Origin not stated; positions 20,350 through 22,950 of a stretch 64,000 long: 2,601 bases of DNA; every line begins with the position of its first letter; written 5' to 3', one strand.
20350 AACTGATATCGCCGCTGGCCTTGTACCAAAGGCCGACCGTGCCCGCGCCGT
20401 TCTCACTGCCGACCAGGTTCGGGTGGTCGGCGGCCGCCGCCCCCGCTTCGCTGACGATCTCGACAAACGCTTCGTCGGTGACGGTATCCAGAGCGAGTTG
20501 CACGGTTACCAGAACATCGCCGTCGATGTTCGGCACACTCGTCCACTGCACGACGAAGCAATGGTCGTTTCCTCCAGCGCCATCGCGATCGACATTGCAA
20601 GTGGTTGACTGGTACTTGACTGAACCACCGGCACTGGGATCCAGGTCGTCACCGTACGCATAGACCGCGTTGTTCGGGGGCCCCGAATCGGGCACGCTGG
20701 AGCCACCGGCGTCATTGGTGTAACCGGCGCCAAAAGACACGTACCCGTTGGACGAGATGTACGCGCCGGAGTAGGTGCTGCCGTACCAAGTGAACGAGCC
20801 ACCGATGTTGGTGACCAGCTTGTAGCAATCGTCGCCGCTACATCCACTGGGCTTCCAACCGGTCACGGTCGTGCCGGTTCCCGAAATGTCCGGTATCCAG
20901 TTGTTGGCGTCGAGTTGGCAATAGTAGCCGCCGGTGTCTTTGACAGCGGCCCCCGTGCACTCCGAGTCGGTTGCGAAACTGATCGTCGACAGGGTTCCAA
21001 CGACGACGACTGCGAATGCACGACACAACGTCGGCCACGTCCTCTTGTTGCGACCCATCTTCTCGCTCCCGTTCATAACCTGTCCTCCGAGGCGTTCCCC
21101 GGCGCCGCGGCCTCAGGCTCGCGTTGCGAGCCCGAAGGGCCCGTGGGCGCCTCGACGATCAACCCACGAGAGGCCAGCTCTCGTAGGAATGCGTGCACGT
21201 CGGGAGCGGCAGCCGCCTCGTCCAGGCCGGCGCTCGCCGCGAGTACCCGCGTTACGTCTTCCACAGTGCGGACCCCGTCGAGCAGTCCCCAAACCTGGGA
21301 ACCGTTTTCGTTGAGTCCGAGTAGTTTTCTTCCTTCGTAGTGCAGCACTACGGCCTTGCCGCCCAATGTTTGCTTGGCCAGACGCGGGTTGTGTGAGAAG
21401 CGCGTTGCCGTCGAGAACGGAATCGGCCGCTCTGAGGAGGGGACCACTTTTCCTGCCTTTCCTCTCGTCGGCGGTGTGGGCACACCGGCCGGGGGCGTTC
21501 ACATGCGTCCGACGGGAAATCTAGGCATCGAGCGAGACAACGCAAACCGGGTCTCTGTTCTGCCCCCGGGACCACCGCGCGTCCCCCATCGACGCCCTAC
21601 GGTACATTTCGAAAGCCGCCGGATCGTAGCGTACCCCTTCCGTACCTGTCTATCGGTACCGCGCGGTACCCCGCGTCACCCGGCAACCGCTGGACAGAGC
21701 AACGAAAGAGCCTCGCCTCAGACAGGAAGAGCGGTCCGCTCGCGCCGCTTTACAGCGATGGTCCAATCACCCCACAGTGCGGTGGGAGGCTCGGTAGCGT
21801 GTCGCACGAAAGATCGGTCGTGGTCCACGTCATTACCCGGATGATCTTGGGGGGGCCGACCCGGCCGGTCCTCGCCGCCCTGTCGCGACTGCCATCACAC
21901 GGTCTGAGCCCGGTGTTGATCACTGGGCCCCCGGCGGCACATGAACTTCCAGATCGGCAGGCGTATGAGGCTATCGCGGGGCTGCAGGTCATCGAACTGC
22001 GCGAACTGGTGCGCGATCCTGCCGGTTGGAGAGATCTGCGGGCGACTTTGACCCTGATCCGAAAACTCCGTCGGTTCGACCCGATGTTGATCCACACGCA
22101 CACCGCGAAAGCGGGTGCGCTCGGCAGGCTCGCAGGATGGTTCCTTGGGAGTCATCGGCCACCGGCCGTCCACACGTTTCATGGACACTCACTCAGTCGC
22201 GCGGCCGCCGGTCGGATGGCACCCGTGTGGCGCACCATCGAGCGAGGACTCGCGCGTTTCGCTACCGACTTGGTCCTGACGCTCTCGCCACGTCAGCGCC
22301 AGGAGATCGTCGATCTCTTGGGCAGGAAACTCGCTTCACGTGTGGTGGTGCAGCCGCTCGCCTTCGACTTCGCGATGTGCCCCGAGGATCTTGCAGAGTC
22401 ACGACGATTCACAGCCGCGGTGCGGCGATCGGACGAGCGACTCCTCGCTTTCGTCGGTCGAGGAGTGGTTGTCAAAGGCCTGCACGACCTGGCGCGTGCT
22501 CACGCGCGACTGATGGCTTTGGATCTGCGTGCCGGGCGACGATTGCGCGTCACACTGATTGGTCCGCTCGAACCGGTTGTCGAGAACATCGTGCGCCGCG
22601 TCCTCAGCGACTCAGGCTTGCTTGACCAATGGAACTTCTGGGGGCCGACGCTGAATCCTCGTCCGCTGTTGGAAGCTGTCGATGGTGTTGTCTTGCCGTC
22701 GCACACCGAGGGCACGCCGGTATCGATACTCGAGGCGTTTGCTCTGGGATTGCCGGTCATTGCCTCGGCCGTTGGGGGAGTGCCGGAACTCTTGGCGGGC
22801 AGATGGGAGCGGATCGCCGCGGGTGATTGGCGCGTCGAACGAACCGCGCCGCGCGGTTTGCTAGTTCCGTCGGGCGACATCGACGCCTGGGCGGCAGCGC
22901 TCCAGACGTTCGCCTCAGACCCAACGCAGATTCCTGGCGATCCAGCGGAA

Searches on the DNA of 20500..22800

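Call 9: search_rna_families(source=window, start=20500, end=22800, threshold=evalue, max_evalue=5)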
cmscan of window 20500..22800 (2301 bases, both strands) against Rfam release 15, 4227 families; matches with E-value up to 5: 1.
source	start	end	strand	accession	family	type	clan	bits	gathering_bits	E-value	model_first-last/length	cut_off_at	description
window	21083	21174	-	RF00374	Gammaretro_CES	Cis-reg;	-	21.1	93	1.9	1-101/101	no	Gammaretrovirus core encapsidation signal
